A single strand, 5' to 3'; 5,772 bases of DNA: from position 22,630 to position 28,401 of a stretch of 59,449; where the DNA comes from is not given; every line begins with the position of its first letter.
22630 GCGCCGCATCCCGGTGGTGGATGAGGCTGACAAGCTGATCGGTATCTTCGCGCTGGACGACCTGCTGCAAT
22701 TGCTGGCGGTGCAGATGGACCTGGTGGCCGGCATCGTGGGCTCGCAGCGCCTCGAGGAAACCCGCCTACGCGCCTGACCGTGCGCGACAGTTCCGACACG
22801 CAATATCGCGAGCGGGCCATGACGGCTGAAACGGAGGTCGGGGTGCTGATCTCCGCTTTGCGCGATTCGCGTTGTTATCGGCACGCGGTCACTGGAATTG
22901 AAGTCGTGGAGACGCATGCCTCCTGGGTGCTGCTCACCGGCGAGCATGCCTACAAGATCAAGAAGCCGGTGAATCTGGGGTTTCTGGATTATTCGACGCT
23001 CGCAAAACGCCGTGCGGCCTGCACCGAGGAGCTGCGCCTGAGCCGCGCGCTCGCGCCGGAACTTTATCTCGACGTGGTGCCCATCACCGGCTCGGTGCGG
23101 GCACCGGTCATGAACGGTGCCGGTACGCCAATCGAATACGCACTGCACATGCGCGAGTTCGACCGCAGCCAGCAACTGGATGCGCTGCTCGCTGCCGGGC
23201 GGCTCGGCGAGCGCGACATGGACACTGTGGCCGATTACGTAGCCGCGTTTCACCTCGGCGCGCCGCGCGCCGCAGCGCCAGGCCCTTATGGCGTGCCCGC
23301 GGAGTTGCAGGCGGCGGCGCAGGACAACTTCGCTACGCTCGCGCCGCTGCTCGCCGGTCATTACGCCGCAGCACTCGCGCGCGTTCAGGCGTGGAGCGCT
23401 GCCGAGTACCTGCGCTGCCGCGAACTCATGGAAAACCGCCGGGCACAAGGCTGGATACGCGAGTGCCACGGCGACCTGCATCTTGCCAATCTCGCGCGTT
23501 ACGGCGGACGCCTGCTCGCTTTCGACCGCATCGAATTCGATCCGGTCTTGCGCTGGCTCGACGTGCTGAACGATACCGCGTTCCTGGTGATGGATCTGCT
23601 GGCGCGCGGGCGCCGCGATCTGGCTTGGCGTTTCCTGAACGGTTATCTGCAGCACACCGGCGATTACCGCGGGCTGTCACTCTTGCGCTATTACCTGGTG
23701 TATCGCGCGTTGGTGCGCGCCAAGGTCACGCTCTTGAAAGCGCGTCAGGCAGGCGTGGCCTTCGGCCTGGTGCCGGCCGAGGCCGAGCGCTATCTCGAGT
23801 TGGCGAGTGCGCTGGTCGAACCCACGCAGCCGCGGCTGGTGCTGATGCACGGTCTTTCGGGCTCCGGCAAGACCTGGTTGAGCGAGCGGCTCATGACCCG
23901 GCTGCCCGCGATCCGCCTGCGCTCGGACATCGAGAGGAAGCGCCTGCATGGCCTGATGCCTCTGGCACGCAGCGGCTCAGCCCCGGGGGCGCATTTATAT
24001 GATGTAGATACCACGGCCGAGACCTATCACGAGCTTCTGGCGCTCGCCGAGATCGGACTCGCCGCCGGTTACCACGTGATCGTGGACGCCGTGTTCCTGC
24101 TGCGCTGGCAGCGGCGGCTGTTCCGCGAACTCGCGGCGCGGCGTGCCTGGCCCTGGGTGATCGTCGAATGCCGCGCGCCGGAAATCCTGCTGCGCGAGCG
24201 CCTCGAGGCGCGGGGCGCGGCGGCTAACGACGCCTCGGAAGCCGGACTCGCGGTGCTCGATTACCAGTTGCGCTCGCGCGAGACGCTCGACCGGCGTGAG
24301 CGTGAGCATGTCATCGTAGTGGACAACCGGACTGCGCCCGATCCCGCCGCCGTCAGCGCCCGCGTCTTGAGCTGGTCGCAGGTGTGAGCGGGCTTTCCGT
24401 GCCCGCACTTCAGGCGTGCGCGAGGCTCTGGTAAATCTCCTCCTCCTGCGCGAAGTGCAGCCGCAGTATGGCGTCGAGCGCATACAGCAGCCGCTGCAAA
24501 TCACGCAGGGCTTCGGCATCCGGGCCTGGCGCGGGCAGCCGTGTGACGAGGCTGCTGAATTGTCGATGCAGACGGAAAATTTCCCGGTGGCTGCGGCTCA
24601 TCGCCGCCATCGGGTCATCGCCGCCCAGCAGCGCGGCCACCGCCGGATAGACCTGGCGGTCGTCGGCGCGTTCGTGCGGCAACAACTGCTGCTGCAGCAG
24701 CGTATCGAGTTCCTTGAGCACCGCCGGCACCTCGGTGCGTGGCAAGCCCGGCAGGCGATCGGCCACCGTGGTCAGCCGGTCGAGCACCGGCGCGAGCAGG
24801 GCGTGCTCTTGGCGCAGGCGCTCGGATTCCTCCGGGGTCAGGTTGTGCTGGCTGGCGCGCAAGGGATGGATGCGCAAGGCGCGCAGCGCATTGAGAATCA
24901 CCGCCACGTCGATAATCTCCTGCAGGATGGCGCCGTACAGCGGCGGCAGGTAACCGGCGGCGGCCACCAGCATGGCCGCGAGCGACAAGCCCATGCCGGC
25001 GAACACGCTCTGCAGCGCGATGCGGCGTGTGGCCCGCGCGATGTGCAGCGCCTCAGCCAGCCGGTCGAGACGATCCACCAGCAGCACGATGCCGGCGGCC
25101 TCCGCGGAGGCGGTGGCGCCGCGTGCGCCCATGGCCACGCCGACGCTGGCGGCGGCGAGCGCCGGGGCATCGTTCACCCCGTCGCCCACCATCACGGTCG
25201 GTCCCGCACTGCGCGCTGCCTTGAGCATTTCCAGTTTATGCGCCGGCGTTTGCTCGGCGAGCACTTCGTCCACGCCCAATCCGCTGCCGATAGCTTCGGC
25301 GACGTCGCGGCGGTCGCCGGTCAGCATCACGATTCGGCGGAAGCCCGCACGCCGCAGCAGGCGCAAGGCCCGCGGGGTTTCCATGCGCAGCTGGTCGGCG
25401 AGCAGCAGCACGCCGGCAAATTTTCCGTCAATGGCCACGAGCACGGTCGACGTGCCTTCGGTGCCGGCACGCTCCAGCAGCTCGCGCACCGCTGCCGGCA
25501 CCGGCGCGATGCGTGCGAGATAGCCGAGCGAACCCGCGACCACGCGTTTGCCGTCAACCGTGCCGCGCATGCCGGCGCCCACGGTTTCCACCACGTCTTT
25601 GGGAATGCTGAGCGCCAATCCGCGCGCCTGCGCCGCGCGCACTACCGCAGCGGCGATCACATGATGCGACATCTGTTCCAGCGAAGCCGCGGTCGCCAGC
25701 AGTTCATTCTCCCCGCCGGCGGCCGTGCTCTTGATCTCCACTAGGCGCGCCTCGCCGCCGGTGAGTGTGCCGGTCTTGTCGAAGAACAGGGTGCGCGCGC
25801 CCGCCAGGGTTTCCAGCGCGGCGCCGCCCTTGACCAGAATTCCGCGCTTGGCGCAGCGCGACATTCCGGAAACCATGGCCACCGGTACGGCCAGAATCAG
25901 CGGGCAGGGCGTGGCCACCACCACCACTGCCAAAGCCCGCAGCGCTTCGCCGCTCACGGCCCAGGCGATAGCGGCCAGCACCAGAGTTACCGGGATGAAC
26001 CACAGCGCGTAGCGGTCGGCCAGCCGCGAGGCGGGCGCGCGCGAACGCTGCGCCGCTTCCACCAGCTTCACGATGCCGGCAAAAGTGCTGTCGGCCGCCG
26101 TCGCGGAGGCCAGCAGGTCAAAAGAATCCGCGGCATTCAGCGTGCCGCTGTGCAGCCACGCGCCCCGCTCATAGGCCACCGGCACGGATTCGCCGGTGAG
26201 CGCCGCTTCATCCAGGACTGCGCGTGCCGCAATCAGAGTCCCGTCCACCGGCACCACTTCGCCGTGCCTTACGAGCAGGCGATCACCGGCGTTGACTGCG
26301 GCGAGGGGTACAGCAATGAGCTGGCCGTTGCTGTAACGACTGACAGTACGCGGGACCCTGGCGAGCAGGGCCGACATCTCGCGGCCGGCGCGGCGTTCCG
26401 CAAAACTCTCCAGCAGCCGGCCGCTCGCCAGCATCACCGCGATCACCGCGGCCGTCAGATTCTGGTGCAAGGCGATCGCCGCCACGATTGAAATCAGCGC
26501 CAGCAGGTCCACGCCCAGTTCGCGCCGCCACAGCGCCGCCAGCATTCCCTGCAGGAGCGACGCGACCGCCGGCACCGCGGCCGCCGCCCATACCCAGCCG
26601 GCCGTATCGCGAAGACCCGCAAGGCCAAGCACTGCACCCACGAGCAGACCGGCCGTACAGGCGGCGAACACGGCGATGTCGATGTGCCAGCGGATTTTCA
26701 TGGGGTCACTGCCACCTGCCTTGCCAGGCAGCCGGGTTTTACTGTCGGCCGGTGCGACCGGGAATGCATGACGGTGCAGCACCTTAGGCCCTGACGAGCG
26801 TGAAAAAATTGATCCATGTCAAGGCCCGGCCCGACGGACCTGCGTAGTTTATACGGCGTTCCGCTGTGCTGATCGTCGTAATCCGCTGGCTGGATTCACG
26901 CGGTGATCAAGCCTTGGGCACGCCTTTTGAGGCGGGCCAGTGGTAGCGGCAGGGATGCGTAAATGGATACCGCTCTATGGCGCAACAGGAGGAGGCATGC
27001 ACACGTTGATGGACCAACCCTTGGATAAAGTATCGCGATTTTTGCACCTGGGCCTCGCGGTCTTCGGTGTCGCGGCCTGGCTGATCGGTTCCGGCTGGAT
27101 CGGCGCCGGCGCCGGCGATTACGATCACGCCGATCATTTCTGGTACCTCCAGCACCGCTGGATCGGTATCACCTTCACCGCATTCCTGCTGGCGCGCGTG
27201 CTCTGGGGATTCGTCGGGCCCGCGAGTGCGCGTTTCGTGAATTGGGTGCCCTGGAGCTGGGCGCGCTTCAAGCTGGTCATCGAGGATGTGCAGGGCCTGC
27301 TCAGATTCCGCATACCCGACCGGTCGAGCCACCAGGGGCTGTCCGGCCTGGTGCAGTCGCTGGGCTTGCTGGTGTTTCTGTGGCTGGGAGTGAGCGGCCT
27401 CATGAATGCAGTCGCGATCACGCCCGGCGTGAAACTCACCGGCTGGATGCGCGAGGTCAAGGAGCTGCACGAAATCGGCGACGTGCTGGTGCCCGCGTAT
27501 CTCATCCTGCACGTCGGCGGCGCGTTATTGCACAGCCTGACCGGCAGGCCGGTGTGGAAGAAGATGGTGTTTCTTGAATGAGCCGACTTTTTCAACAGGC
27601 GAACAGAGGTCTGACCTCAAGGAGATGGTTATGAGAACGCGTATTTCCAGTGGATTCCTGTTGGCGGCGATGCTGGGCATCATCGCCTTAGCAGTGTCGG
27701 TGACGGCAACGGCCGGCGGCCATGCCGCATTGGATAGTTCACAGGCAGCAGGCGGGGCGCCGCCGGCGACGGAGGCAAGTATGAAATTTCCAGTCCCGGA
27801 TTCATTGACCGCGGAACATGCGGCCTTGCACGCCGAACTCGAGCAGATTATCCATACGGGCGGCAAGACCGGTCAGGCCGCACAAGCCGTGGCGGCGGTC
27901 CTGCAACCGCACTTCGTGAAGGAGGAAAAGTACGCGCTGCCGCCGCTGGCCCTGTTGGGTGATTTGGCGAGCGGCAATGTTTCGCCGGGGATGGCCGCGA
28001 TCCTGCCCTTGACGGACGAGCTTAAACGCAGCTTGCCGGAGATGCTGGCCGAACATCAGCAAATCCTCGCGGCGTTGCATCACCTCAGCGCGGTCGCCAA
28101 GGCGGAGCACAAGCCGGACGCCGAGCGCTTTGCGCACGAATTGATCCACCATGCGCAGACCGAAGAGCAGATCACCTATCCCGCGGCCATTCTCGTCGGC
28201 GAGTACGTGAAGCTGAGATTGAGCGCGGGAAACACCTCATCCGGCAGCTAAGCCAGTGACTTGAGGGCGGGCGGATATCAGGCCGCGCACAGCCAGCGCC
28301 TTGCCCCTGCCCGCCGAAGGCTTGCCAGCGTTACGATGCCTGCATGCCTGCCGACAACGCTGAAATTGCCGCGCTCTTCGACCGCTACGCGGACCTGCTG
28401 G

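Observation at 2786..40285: One asymmetric 14-bp Crp/Fnr box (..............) is reused at 12 promoters across 38 kb, all with class II geometry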

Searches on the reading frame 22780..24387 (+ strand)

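Call 7: search_protein_families(library=ncbifam, proteins=[window:22780-24387:+])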
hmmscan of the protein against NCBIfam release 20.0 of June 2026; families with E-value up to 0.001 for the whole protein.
window:22780-24387:+ (535 aa): 0 families

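Call 8: search_protein_families(library=pfam, proteins=[window:22780-24387:+])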
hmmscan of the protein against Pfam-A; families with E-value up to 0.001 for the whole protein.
window:22780-24387:+ (535 aa): 2 families
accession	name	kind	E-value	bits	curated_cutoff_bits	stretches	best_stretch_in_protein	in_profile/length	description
PF13671.12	AAA_33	-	4e-34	118.4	27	1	353-502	1-142/143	AAA domain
PF13238.12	AAA_18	-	0.0007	20.5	29.4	0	355-484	2-117/128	AAA domain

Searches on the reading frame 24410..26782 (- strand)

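Call 7: search_protein_families(library=ncbifam, proteins=[window:24410-26782:-])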
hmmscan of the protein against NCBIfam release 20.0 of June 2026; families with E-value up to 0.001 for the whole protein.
window:24410-26782:- (790 aa): 19 families
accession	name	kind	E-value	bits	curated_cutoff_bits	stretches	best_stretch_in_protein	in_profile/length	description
TIGR01525.1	ATPase-IB_hvy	subfamily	3.3e-155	518.1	346.25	1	91-634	1-559/560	heavy metal translocating P-type ATPase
TIGR01512.1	ATPase-IB2_Cd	subfamily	1.6e-138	462.5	313.5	2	91-391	1-290/494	cadmium family heavy metal-translocating P-type ATPase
TIGR01511.1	ATPase-IB1_Cu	subfamily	6.6e-103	345.4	397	1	83-634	12-540/542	copper-translocating P-type ATPase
NF008262.1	PRK11033.1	equivalog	9.4e-96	321.9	1005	1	94-638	181-730/731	zinc/cadmium/mercury/lead-transporting ATPase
NF007952.0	PRK10671.1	equivalog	8.1e-87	292.2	1316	1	82-628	265-816/838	copper-exporting P-type ATPase CopA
NF033775.1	P_type_ZntA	exception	1.1e-84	285.1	1240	1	96-637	186-730/732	Zn(II)/Cd(II)/Pb(II) translocating P-type ATPase ZntA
TIGR01494.1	ATPase_P-type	subfamily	5.3e-65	219.7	62.3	1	113-612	1-465/478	HAD-IC family P-type ATPase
TIGR01497.1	kdpB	equivalog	1.5e-46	158.8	527.9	1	114-583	69-564/675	potassium-transporting ATPase subunit KdpB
TIGR01647.1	ATPase-IIIA_H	equivalog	4.2e-36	124.4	615.5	2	97-508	44-485/755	plasma-membrane proton-efflux P-type ATPase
NF010609.0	PRK14010.1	equivalog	1e-35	123.1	1323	1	108-583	75-559/673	K(+)-transporting ATPase subunit B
TIGR01523.1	ATPase-IID_K-Na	equivalog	4.7e-27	94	645.05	3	507-583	671-748/997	potassium/sodium efflux P-type ATPase, fungal-type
TIGR01522.1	ATPase-IIA2_Ca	equivalog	1.8e-26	92.2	798.3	2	507-575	567-636/854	calcium-transporting P-type ATPase, PMR1-type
TIGR01517.1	ATPase-IIB_Ca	equivalog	7.8e-26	90.5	507.05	2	147-353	158-384/882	calcium-translocating P-type ATPase, PMCA-type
TIGR01657.1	P-ATPase-V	hypoth_equivalog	4e-23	80.9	618.25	3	112-203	197-289/1055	ATP13A2 family polyamine export P-type ATPase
TIGR01524.1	ATPase-IIIB_Mg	equivalog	3.3e-22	78.2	610.75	2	94-366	75-372/867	magnesium-translocating P-type ATPase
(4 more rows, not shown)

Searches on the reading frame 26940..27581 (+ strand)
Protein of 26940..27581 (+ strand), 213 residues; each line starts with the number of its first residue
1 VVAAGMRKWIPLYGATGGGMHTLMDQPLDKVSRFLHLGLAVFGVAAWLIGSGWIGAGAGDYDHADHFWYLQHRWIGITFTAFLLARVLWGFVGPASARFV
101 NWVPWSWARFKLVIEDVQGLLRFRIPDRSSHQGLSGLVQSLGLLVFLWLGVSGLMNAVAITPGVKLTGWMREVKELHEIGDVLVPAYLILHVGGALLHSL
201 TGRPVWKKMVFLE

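Call 7: search_protein_families(library=ncbifam, proteins=[window:26940-27581:+])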
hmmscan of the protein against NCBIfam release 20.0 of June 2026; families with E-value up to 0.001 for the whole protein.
window:26940-27581:+ (213 aa): 0 families

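Call 8: search_protein_families(library=pfam, proteins=[window:26940-27581:+])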
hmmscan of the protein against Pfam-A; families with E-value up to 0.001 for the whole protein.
window:26940-27581:+ (213 aa): 2 families
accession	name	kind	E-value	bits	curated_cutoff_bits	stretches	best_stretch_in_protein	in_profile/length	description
PF01292.26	Ni_hydr_CYTB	-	1.4e-22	80.7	30.1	1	29-210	3-177/179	Prokaryotic cytochrome b561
PF14358.11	DUF4405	-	6.2e-05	23.9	26.7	0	143-193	7-63/66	Domain of unknown function (DUF4405)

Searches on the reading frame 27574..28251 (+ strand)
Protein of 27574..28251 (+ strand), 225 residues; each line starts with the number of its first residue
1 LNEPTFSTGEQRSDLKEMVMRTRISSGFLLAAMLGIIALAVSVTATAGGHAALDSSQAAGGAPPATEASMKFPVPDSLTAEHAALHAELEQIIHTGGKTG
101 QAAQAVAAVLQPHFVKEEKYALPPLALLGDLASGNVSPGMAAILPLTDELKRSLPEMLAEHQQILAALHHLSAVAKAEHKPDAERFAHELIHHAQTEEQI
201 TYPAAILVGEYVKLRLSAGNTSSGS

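Call 7: search_protein_families(library=ncbifam, proteins=[window:27574-28251:+])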
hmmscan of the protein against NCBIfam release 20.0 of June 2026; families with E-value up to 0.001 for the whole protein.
window:27574-28251:+ (225 aa): 0 families

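Call 8: search_protein_families(library=pfam, proteins=[window:27574-28251:+])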
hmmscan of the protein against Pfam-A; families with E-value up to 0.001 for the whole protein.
window:27574-28251:+ (225 aa): 1 family
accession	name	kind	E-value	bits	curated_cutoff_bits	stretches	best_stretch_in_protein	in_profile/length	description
PF01814.28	Hemerythrin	-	2.2e-07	31.8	25.3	1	76-205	4-127/127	Hemerythrin HHE cation binding domain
